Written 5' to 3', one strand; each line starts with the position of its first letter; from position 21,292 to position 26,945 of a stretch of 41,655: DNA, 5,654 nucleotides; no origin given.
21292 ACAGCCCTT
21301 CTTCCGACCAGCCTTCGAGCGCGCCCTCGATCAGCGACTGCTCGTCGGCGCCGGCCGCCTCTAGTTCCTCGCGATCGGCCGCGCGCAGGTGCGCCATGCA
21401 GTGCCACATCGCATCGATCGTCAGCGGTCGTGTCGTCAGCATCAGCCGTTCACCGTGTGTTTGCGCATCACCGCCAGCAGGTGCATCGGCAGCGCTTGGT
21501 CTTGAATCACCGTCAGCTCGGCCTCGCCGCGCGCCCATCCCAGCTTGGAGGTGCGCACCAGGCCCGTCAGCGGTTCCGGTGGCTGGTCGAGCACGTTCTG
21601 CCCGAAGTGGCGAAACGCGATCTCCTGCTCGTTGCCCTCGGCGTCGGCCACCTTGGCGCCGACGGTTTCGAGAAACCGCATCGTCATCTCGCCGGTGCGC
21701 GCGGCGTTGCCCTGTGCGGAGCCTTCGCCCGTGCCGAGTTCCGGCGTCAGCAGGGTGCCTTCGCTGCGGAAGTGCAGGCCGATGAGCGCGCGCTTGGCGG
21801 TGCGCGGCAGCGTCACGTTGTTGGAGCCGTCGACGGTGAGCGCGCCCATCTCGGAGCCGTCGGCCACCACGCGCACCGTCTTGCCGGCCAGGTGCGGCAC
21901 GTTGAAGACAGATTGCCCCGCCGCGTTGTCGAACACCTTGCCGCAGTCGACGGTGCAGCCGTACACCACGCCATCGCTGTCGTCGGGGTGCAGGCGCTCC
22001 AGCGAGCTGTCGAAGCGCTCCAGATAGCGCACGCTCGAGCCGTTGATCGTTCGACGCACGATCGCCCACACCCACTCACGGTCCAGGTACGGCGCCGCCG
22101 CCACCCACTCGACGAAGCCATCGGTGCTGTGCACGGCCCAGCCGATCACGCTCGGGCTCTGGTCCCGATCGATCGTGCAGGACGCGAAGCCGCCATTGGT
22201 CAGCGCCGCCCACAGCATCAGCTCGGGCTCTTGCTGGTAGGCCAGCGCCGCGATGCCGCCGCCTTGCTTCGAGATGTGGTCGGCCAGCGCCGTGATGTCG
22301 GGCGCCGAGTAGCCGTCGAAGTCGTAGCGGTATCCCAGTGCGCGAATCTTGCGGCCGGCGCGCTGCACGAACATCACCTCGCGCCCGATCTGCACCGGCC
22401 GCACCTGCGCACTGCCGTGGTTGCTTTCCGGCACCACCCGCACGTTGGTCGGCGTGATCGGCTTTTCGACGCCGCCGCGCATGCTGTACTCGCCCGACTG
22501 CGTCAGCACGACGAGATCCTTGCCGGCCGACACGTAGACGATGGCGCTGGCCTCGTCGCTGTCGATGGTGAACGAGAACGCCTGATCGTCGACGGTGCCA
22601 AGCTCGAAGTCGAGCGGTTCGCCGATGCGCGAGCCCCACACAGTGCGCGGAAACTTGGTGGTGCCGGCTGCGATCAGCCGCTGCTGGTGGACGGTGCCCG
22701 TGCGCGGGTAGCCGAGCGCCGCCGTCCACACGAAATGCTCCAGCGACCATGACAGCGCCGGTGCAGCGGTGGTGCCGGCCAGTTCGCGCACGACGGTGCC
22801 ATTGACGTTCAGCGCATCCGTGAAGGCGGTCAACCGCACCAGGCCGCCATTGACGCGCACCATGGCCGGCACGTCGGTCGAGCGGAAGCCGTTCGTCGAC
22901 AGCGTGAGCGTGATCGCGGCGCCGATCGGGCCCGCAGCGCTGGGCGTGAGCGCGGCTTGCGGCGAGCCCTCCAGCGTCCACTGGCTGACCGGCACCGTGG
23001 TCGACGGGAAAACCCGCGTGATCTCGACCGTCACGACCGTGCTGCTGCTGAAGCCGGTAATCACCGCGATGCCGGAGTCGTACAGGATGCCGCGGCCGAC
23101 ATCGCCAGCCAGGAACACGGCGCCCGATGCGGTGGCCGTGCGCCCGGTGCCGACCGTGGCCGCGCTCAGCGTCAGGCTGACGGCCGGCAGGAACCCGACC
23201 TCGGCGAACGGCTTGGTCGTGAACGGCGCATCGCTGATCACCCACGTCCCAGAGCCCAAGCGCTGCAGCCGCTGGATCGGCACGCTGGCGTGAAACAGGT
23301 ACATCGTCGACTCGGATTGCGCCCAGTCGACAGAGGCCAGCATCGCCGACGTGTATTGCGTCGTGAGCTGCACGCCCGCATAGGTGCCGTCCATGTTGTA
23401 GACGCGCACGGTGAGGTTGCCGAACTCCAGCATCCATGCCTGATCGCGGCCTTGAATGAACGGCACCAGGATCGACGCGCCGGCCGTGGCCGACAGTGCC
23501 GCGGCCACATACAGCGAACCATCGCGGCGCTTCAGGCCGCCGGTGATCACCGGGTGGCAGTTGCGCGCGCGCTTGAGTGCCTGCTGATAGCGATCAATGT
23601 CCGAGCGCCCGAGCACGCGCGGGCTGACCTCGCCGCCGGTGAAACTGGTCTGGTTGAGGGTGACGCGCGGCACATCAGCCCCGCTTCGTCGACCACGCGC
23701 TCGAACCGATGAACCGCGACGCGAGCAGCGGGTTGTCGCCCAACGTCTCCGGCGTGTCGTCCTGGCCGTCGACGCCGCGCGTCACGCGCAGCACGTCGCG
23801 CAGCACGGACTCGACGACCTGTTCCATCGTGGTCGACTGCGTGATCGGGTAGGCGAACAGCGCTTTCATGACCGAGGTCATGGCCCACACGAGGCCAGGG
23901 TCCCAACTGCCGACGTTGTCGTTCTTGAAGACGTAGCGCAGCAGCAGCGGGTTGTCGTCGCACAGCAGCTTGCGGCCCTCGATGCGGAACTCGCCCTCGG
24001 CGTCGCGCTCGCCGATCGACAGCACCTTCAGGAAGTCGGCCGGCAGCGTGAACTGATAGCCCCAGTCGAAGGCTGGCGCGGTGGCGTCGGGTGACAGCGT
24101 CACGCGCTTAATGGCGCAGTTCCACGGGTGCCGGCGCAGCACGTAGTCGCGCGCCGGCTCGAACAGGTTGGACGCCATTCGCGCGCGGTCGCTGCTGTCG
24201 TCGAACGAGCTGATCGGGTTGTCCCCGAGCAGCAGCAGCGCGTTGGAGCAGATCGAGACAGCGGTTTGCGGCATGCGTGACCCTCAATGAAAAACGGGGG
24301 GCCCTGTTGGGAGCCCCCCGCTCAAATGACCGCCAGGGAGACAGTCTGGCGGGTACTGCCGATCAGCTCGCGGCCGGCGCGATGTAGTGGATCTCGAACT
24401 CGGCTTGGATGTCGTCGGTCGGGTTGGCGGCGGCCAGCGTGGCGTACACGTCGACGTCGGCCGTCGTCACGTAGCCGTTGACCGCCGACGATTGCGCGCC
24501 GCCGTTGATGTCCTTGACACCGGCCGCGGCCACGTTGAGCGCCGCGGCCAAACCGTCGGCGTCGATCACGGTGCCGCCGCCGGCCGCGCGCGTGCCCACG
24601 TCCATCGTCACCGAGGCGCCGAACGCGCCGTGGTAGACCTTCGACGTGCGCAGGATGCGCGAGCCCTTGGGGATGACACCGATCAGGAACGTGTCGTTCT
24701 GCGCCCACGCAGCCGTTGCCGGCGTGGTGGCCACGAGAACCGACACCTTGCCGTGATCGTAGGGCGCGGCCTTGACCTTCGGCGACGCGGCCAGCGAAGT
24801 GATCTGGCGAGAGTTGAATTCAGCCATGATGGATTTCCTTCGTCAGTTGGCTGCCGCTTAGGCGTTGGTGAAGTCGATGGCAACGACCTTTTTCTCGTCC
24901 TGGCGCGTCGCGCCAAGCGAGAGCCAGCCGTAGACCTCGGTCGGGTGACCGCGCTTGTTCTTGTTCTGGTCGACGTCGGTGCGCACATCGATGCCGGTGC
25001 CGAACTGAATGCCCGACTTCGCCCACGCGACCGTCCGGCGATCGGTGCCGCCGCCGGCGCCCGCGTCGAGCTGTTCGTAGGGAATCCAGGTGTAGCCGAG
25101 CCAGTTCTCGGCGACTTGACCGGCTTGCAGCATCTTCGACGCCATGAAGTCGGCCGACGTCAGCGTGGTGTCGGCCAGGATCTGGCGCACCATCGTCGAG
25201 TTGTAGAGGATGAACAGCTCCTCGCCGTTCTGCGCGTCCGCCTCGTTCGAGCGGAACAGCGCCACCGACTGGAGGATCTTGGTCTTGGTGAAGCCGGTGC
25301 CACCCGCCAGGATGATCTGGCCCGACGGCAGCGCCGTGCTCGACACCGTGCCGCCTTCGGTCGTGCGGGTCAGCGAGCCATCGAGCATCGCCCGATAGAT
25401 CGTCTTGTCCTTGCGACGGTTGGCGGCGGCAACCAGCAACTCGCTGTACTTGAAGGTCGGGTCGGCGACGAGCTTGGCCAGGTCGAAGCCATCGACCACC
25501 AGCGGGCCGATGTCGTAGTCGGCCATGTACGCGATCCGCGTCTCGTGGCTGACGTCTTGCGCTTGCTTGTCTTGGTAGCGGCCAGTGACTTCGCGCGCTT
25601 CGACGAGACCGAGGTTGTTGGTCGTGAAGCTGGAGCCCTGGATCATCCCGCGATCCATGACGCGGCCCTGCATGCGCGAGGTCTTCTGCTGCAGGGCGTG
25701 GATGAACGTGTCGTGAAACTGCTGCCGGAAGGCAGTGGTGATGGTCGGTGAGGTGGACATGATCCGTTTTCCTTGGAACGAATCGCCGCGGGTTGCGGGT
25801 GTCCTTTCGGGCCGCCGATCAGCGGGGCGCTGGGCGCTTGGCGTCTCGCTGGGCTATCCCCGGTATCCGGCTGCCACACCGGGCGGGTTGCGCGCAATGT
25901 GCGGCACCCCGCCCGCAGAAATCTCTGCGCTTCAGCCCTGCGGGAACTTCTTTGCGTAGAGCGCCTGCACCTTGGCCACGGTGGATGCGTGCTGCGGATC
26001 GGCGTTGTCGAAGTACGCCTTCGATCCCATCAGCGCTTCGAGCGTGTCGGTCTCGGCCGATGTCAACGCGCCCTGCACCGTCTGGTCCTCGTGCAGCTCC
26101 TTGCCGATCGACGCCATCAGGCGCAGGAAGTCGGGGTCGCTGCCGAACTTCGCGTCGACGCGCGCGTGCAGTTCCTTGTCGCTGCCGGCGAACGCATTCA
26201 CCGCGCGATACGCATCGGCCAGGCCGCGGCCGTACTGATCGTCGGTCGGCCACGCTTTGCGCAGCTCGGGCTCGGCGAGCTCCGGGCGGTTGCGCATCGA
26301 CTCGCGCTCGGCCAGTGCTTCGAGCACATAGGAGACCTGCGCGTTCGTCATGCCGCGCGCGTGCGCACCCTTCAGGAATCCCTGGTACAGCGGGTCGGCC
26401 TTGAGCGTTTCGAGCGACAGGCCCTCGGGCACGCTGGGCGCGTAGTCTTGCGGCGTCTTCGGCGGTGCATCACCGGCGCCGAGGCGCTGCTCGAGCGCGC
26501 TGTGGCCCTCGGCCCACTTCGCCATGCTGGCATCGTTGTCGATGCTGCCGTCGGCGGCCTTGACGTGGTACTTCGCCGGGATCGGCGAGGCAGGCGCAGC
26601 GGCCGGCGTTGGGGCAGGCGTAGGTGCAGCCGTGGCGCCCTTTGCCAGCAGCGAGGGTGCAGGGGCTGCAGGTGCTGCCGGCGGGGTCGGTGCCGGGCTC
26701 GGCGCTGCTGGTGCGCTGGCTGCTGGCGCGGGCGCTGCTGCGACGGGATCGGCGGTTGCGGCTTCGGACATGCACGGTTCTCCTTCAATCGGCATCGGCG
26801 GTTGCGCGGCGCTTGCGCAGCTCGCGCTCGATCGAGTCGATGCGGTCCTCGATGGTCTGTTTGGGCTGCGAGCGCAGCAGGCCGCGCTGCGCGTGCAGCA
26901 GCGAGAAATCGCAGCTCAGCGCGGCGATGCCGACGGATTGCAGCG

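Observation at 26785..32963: About 6 kb of non-canonical genes inserted between portal/Bbp19-like and scaffold genes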

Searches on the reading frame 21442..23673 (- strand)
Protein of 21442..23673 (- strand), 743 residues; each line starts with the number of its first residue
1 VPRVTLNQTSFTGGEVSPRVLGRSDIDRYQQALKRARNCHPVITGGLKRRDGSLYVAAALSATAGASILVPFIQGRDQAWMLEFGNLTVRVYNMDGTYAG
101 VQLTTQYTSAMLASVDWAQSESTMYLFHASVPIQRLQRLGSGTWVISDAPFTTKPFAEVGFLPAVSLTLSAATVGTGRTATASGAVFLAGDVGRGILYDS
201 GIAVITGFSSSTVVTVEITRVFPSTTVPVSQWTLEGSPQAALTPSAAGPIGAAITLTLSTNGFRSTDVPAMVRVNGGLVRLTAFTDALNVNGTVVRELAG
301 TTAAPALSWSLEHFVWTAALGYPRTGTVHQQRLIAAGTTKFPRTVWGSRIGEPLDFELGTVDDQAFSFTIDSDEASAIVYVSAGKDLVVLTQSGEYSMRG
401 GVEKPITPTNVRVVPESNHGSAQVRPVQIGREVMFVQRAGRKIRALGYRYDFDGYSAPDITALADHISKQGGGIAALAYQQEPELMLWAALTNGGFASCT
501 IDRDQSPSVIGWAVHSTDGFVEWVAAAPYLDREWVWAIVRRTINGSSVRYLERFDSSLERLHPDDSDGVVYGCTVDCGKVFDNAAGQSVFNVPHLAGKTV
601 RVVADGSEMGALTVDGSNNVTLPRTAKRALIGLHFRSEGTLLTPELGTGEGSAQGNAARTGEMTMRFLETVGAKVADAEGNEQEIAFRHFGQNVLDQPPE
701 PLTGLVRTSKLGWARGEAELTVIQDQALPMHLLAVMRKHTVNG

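Call 43: search_protein_families(library=pfam, proteins=[window:21442-23673:-], max_evalue=0.01)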
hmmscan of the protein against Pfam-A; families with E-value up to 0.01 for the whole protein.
window:21442-23673:- (743 aa): 1 family
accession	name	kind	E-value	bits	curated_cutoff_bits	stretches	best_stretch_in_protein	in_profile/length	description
PF25675.1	Phage_nozzle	-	8.3e-10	37.9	27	2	24-108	19-107/794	Bacteriophage nozzle protein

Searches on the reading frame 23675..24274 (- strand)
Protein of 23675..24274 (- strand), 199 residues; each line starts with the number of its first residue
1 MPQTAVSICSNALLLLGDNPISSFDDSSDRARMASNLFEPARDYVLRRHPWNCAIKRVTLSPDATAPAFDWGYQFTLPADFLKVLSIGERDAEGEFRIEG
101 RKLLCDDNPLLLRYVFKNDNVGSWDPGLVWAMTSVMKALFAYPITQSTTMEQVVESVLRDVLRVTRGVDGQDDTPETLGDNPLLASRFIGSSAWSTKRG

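Call 43: search_protein_families(library=pfam, proteins=[window:23675-24274:-], max_evalue=0.01)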
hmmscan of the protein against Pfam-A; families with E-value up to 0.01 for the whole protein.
window:23675-24274:- (199 aa): 0 families

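Call 51: search_protein_families(library=phrogs, proteins=[window:23675-24274:-], max_evalue=5)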
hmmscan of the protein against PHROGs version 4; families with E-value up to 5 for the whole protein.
window:23675-24274:- (199 aa): 2 families
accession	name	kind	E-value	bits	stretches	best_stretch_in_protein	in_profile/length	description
phrog_394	-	tail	2e-47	162.1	1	4-187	3-188/190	tail protein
phrog_9239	-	tail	2.7e-08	33.7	1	5-152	4-153/741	tail tubular protein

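Call 52: search_protein_families(library=pfam, proteins=[window:23675-24274:-], max_evalue=5)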
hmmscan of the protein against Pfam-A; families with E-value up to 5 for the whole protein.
window:23675-24274:- (199 aa): 1 family
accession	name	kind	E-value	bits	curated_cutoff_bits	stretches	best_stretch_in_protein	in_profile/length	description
PF18853.6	LPD37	-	0.088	12.7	27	1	129-167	2-40/243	Large polyvalent protein associated domain 37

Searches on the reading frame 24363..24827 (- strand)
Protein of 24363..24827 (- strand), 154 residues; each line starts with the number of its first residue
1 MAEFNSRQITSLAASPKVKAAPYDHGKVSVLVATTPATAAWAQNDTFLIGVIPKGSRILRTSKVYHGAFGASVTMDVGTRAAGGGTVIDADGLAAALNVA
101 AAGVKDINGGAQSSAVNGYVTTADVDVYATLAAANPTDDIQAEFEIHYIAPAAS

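Call 43: search_protein_families(library=pfam, proteins=[window:24363-24827:-], max_evalue=0.01)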
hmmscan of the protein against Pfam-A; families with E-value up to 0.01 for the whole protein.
window:24363-24827:- (154 aa): 0 families

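Call 51: search_protein_families(library=phrogs, proteins=[window:24363-24827:-], max_evalue=5)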
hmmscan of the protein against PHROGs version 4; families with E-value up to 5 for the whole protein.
window:24363-24827:- (154 aa): 1 family
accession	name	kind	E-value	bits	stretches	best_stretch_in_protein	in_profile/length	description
phrog_8455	-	head and packaging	0.0012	19.6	1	1-105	1-106/152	virion structural protein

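Call 52: search_protein_families(library=pfam, proteins=[window:24363-24827:-], max_evalue=5)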
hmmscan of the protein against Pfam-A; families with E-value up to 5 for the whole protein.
window:24363-24827:- (154 aa): 0 families

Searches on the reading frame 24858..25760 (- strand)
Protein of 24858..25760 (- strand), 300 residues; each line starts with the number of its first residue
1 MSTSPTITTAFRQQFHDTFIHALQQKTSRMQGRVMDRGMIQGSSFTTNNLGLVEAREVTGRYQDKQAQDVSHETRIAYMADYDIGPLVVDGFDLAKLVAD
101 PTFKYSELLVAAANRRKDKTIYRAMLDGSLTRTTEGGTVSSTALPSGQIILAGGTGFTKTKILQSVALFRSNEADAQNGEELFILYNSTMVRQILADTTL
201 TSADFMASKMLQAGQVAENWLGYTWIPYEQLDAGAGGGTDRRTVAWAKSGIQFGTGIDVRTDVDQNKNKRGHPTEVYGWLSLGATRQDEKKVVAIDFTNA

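Call 4: search_protein_families(library=pfam, proteins=[window:24858-25760:-], max_evalue=0.01)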
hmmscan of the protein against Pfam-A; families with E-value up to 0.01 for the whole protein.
window:24858-25760:- (300 aa): 1 family
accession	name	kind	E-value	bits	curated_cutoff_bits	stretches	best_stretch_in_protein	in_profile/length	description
PF19821.5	Phage_capsid_2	-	2.4e-58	198.1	25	1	7-298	1-292/293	Phage capsid protein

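Call 5: search_protein_families(library=phrogs, proteins=[window:24858-25760:-], max_evalue=0.01)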
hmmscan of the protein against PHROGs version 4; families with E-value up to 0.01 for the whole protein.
window:24858-25760:- (300 aa): 2 families
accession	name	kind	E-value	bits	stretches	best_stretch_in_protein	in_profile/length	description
phrog_3437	-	head and packaging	2.5e-88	297.1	1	1-299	1-293/294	major head protein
phrog_267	-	head and packaging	4.5e-10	40.2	1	24-299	53-327/410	major head protein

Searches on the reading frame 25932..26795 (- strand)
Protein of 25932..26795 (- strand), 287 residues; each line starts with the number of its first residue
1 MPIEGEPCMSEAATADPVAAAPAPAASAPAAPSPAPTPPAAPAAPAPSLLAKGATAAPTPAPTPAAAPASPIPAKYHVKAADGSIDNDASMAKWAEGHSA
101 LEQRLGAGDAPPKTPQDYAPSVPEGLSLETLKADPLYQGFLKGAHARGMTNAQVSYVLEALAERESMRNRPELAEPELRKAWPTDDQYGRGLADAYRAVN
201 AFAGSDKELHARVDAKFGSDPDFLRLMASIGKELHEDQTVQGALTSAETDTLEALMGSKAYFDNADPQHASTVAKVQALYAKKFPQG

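Call 4: search_protein_families(library=pfam, proteins=[window:25932-26795:-], max_evalue=0.01)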
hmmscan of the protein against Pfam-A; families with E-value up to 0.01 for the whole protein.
window:25932-26795:- (287 aa): 0 families

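Call 5: search_protein_families(library=phrogs, proteins=[window:25932-26795:-], max_evalue=0.01)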
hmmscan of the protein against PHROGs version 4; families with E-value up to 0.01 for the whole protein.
window:25932-26795:- (287 aa): 2 families
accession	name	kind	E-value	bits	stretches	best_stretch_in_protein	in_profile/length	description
phrog_3742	-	unknown function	1.5e-33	117.9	1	43-283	26-285/287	-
phrog_458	-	other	2.5e-11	45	1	26-257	21-243/246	protease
